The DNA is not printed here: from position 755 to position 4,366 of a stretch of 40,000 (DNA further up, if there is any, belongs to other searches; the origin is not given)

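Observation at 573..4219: Stand-alone helicase-nuclease fusion (1104 aa) with a small upstream partner ORF: candidate second defence system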

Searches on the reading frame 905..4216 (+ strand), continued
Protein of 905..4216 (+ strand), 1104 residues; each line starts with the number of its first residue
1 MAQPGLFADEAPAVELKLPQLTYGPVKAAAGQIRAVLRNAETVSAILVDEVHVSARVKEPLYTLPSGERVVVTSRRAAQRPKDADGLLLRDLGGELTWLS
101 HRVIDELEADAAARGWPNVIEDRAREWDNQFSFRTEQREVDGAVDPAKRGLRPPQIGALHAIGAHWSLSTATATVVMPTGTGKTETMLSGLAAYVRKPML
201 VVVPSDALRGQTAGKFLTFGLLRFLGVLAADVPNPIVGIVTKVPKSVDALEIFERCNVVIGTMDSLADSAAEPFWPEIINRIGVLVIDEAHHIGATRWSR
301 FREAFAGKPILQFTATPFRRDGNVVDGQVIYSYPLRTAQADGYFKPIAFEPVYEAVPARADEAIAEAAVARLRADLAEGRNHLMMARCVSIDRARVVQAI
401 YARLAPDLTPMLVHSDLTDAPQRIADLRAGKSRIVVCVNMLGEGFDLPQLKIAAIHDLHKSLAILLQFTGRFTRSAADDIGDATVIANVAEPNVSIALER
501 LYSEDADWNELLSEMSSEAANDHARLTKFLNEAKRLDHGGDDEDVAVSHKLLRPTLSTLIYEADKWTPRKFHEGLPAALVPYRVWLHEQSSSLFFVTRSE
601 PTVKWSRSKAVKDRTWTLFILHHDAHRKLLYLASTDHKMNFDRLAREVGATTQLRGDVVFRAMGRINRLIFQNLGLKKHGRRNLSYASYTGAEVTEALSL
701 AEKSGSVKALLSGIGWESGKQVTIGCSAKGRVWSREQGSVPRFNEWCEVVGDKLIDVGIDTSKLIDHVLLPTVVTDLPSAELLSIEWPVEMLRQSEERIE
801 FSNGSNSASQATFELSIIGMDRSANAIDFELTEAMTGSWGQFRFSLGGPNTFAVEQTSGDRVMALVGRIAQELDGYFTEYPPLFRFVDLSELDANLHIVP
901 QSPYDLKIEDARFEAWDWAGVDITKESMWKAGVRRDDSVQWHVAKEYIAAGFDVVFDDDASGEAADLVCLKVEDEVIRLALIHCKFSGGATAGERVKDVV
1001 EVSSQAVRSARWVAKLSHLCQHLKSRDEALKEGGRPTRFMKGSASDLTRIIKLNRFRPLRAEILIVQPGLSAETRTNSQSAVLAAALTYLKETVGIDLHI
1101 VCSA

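Call 103: search_solved_structures(query=A1, max_evalue=0.001)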
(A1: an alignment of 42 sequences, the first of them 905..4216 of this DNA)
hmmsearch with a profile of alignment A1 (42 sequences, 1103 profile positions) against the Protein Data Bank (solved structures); distinct sequences matched with E-value up to 0.001: 37.
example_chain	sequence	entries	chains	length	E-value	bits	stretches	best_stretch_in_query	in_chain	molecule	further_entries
6p4f_A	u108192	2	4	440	3e-15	58.2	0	263-321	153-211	DNA-dependent ATPase XPBII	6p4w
5tnu_A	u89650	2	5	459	3.6e-15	57.9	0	263-321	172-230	DNA-dependent ATPase XPBII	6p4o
6jde_B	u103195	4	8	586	4.5e-14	54.3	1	148-218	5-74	Putative DNA repair helicase RadD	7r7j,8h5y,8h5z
6p66_A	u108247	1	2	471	2.1e-11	45.5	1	166-217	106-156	DNA repair protein RAD25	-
2fwr_A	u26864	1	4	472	2.1e-11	45.5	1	166-217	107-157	DNA repair protein RAD25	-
7clg_A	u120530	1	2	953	3e-10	41.6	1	90-474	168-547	Putative helicase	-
2fz4_A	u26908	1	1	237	1.8e-08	35.7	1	166-217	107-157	DNA repair protein RAD25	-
9gy7_E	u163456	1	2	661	5.4e-06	27.5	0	379-492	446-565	UvrABC system protein B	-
1c4o_A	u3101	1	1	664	6.9e-06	27.2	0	411-475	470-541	DNA NUCLEOTIDE EXCISION REPAIR ENZYME UVRB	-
1d2m_A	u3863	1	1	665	6.9e-06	27.2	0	411-475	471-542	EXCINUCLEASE ABC SUBUNIT B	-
6o8h_A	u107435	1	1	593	9.9e-06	26.7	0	409-476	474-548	UvrABC system protein B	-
3h1t_A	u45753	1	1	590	1.5e-05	26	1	278-350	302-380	Type I site-specific restriction-modification system, R (Restriction) subunit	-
3uwx_B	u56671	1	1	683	2e-05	25.7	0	409-476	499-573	UvrABC system protein B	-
6o8g_A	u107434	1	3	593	2.1e-05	25.6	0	409-476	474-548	UvrABC system protein B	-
6o8e_A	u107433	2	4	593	2.1e-05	25.6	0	409-476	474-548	UvrABC system protein B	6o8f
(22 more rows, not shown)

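Call 106: search_protein_families(library=pfam, alignment_id=A7, max_evalue=0.00001)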
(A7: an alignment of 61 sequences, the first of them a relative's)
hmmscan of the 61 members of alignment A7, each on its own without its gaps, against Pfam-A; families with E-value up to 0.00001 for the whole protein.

A. member 1, L028:3700-6693:- (998 aa): 3 families
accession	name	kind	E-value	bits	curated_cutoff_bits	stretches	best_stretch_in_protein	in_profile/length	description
PF19778.5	RE_endonuc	-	4.7e-36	123.4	23.4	1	893-992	2-105/108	Endonuclease domain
PF04851.21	ResIII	-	1.1e-13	51.9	22.5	1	105-274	24-162/164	Type III restriction enzyme, res subunit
PF00270.35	DEAD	-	2e-07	31.3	26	1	108-228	18-132/167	DEAD/DEAH box helicase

B. families by the number of members that match (of 61 scanned): 84 families (the first 25 are shown)
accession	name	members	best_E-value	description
PF00589.27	Phage_integrase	3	1.9e-38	Phage integrase family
PF13304.12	AAA_21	3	8.5e-25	AAA domain, putative AbiEii toxin, Type IV TA system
PF13175.12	AAA_15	3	8.7e-25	AAA ATPase domain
PF02463.25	SMC_N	3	6.5e-12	RecF/RecN/SMC N terminal domain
PF13476.12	AAA_23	3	6.8e-11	AAA domain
PF00580.27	UvrD-helicase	2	2.4e-53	UvrD/REP helicase N-terminal domain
PF13245.12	AAA_19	2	8.1e-16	AAA domain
PF13361.12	UvrD_C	2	7.4e-15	UvrD-like helicase C-terminal domain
PF11398.14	DUF2813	2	1.3e-09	Protein of unknown function (DUF2813)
PF00270.35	DEAD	2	2e-07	DEAD/DEAH box helicase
PF01019.26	G_glu_transpept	1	1.1e-138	Gamma-glutamyltranspeptidase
PF01960.23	ArgJ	1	9.1e-130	ArgJ family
PF07517.20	SecA_DEAD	1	9.4e-126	SecA DEAD-like domain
PF21090.3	P-loop_SecA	1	6e-90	SecA P-loop domain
PF00141.28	peroxidase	1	7.4e-70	Peroxidase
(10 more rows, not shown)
